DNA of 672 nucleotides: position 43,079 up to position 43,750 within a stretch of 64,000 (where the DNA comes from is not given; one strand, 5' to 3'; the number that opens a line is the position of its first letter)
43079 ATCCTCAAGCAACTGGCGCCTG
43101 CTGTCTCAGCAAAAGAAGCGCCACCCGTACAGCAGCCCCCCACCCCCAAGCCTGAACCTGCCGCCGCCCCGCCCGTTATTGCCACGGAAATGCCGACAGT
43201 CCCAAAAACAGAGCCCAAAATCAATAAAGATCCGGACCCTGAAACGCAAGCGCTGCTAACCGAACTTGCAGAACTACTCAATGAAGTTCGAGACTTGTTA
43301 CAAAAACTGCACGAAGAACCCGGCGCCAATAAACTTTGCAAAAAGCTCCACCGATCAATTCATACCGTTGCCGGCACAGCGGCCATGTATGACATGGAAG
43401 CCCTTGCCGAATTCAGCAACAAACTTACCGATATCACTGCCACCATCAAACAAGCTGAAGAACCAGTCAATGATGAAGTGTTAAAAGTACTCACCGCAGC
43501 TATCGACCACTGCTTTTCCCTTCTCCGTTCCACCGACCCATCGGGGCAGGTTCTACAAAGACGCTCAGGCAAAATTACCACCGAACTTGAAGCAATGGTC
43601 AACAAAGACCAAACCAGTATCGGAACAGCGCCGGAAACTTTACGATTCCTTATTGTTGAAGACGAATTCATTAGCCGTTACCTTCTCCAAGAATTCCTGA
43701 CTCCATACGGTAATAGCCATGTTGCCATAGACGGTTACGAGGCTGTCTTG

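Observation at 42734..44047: Stand-alone Hpt-Hpt-REC protein between the two CheA genes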

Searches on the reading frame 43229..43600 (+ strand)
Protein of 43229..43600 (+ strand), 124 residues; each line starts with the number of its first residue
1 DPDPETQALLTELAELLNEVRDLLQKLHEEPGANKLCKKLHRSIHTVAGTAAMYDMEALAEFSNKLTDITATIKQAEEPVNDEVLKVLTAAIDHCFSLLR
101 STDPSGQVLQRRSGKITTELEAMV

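Call 33: search_protein_families(library=pfam, proteins=[window:43229-43600:+], max_evalue=10)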
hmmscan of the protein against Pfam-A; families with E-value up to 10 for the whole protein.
window:43229-43600:+ (124 aa): 15 families
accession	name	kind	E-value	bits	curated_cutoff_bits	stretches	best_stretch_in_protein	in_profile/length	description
PF01627.28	Hpt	-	1.6e-08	35.1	24.6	1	13-93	3-79/84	Hpt domain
PF06008.19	Laminin_I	-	0.025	14.7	34.6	1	12-82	126-205/259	Laminin Domain I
PF23005.1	DUF7032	-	0.026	14.7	27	1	58-101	31-76/115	Domain of unknown function (DUF7032)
PF07464.16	ApoLp-III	-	0.039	14.5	36.3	1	32-122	30-123/146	Apolipophorin-III precursor (apoLp-III)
PF24414.1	DUF7547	-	0.049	14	27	1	46-91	85-130/209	Family of unknown function (DUF7547)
PF04513.17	Baculo_PEP_C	-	0.061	13.8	38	1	8-73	42-108/140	Baculovirus polyhedron envelope protein, PEP, C terminus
PF23129.1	DotZ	-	0.08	12.9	27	1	5-120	131-247/293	DotZ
PF24989.1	DUF7776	-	0.082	13.8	27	1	10-36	2-30/70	Domain of unknown function (DUF7776)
PF06012.17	DUF908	-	0.1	12.5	34.7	1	4-73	294-340/358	Domain of Unknown Function (DUF908)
PF05130.17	FlgN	-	0.12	13.3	30.5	1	6-99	46-129/147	FlgN protein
PF03127.19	GAT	-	0.12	13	31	1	3-35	19-51/77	GAT domain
PF07817.19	GLE1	-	0.13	12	24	1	20-86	7-72/250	GLE1-like protein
PF18982.5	JetA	-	0.15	11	26.2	1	5-39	132-166/434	Wadjet protein JetA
PF25034.1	Spectrin_SYNE1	-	0.17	12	35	1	18-81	20-81/188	Nesprin-1, spectrin repeats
PF06103.16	DUF948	-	0.46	11.1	37.2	0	10-29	21-40/89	Bacterial protein of unknown function (DUF948)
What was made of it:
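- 43238..43600 (+): Hpt2 (aa 169-289). Diverged duplicate of Hpt1. His210 (codon 43361-43363) sits in HTVAG. It lacks the Lys, His and Glu of P1. Pfam Hpt 35.1 bits when scanned alone (call 33).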

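Call 54: find_related_loci(query=A4, collection=metagenome_contigs, flank=10000)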
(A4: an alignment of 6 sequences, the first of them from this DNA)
Query A4 (121 aa) in metagenome_contigs; peptide patterns used: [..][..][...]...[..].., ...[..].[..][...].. (x = any residue, [..] = any of these).
600 stretches matched a pattern (row limit reached: there are more); 1 encode a relative of the query (tblastn E <= 1e-3); 1 distinct loci.
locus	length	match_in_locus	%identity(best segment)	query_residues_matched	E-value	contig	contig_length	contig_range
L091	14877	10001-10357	50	1-119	1e-36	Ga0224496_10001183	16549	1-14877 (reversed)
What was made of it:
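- Tried and rejected: The second found only the locus already known (call 54).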
